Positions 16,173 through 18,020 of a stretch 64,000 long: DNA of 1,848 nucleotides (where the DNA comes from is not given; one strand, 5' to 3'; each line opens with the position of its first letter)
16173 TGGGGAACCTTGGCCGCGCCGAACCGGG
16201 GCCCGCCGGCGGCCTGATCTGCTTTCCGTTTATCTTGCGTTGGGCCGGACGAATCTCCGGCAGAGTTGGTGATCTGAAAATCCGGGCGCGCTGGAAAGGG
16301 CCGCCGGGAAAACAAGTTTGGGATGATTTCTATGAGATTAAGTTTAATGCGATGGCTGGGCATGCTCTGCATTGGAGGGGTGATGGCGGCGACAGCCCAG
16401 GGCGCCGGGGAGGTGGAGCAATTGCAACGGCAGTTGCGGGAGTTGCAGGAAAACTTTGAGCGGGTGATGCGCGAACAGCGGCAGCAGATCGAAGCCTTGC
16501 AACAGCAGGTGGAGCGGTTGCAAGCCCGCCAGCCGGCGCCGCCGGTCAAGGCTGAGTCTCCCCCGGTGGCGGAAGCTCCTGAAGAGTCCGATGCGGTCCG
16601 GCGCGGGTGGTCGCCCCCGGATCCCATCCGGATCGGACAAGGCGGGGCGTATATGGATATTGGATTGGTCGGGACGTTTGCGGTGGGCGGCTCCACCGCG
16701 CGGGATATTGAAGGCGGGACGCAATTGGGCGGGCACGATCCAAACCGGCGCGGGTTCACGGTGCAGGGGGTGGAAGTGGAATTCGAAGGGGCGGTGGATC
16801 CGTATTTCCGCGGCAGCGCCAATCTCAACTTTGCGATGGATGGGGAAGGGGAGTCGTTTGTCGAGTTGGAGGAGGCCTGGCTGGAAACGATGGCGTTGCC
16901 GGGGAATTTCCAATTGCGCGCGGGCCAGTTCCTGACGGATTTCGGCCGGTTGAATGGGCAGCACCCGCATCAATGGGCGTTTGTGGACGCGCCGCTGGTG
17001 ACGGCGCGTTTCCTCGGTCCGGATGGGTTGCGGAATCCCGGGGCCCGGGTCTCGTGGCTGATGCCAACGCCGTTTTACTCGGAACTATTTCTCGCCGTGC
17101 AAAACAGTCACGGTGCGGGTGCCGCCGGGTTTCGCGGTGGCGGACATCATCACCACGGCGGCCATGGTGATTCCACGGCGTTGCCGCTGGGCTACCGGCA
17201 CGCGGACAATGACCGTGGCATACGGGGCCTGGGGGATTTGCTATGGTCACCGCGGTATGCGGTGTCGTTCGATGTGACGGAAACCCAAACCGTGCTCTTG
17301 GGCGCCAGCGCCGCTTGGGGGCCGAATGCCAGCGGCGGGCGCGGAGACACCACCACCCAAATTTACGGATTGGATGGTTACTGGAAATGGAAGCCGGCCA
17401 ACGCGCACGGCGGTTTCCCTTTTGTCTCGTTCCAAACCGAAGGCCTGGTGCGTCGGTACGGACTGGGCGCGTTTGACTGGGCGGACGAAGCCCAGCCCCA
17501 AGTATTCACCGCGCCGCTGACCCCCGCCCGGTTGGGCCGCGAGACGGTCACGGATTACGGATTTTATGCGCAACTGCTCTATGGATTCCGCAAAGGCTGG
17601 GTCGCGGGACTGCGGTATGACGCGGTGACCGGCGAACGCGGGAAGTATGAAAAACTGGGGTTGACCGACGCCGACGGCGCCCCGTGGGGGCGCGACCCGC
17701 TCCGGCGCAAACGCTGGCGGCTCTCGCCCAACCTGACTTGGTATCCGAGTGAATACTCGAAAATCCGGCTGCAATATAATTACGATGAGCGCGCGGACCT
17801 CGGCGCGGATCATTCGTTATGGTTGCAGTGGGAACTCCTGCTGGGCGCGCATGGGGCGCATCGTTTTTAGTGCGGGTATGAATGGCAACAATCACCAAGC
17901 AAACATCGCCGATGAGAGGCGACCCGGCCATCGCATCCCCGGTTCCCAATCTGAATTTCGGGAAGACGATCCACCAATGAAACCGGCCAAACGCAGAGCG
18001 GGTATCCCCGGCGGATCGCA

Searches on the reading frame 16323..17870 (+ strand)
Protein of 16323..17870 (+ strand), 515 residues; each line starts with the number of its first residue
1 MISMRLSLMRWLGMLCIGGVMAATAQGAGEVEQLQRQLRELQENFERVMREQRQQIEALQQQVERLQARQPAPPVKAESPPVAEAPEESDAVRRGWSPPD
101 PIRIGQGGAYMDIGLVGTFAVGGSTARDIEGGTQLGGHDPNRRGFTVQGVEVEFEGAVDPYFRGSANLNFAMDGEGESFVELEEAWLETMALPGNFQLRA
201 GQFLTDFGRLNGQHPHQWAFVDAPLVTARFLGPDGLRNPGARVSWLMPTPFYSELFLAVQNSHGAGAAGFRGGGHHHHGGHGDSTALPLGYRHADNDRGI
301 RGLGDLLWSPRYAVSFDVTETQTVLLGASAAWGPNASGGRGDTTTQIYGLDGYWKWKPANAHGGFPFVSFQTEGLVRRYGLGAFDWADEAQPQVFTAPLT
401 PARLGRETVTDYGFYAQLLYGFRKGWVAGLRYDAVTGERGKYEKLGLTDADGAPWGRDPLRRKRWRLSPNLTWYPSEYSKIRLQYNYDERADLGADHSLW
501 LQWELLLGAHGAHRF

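Call 4: search_protein_families(library=pfam, proteins=[window:16323-17870:+], max_evalue=0.1)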
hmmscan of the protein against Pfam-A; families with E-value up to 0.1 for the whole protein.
window:16323-17870:+ (515 aa): 3 families
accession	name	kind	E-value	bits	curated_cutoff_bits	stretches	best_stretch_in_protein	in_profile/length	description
PF14772.11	NYD-SP28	-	0.074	13.5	22.1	0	29-65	50-86/102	Sperm tail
PF07396.17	Porin_O_P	-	0.077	12.7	20.9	0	139-357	21-250/370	Phosphate-selective porin O and P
PF16526.10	CLZ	-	0.094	13.6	26.7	0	30-67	32-69/71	C-terminal leucine zipper domain of cyclic nucleotide-gated channels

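Call 5: search_protein_families(library=ncbifam, proteins=[window:16323-17870:+], max_evalue=0.1)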
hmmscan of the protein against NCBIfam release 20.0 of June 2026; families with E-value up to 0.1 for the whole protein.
window:16323-17870:+ (515 aa): 1 family
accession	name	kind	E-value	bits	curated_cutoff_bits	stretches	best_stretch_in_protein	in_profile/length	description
NF038291.1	rep_pAB02_ORF2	subfamily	0.079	13.3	85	0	29-79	67-121/172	plasmid replication DNA-binding protein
